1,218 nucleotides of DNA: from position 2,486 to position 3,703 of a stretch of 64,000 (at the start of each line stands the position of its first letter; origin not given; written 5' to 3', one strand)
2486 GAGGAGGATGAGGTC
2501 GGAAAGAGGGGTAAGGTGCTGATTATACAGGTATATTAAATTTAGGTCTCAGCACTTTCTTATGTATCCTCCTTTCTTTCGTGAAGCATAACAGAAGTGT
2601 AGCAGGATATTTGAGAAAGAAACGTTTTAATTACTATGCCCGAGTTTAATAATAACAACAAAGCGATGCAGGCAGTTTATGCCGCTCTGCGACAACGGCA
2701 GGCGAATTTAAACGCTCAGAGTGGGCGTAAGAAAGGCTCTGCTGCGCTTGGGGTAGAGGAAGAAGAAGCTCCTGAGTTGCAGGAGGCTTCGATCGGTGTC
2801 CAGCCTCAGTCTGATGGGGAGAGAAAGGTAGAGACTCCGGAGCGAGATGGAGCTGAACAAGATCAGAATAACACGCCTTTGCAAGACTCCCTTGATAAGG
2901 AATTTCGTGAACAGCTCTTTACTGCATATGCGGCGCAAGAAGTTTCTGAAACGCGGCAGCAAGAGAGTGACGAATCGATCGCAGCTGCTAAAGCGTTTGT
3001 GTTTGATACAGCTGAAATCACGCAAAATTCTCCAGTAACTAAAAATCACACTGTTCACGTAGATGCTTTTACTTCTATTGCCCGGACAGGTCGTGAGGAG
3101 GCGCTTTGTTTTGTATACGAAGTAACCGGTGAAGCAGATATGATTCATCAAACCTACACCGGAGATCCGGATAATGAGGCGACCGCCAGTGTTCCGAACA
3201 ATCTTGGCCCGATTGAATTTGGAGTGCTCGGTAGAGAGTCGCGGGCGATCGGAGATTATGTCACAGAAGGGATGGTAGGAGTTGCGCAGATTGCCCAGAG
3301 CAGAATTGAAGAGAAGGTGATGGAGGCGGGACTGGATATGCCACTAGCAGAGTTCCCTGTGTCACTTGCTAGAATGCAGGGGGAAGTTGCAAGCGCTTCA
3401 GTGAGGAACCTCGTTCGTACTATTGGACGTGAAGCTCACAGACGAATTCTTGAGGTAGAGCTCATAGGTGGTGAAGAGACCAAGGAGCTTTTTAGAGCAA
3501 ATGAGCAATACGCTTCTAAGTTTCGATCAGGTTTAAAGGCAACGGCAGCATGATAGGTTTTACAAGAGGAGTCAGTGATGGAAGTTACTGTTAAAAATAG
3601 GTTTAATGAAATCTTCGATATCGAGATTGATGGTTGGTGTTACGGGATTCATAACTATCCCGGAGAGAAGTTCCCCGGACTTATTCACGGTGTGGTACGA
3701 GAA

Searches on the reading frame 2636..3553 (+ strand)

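Call 90: search_protein_families(library=pfam, alignment_id=A6, max_evalue=0.000001)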
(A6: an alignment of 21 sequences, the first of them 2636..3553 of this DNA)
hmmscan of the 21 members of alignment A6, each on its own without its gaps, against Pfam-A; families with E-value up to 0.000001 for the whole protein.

A. member 1, window:2636-3553:+ (305 aa): 0 families

B. families by the number of members that match (of 21 scanned): 17 families
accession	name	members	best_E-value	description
PF02737.24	3HCDH_N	1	3.9e-53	3-hydroxyacyl-CoA dehydrogenase, NAD binding domain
PF00750.26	tRNA-synt_1d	1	3.6e-51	tRNA synthetases class I (R), catalytic domain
PF09359.15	VTC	1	2.1e-41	VTC domain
PF01435.24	Peptidase_M48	1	1.2e-38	Peptidase family M48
PF01810.24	LysE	1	6.1e-37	LysE type translocator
PF00378.25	ECH_1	1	4.3e-36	Enoyl-CoA hydratase/isomerase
PF00725.27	3HCDH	1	1.5e-31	3-hydroxyacyl-CoA dehydrogenase, C-terminal domain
PF00072.30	Response_reg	1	3.1e-26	Response regulator receiver domain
PF05746.21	DALR_1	1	1.3e-24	DALR anticodon binding domain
PF16113.10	ECH_2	1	1.5e-20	Enoyl-CoA hydratase/isomerase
PF02518.31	HATPase_c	1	1.2e-18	Histidine kinase-, DNA gyrase B-, and HSP90-like ATPase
PF00512.31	HisKA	1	1.1e-17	His Kinase A (phospho-acceptor) domain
PF16316.10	DUF4956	1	1.8e-15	Domain of unknown function (DUF4956)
PF13412.12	HTH_24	1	9.8e-12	Winged helix-turn-helix DNA-binding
PF12802.13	MarR_2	1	2.9e-08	MarR family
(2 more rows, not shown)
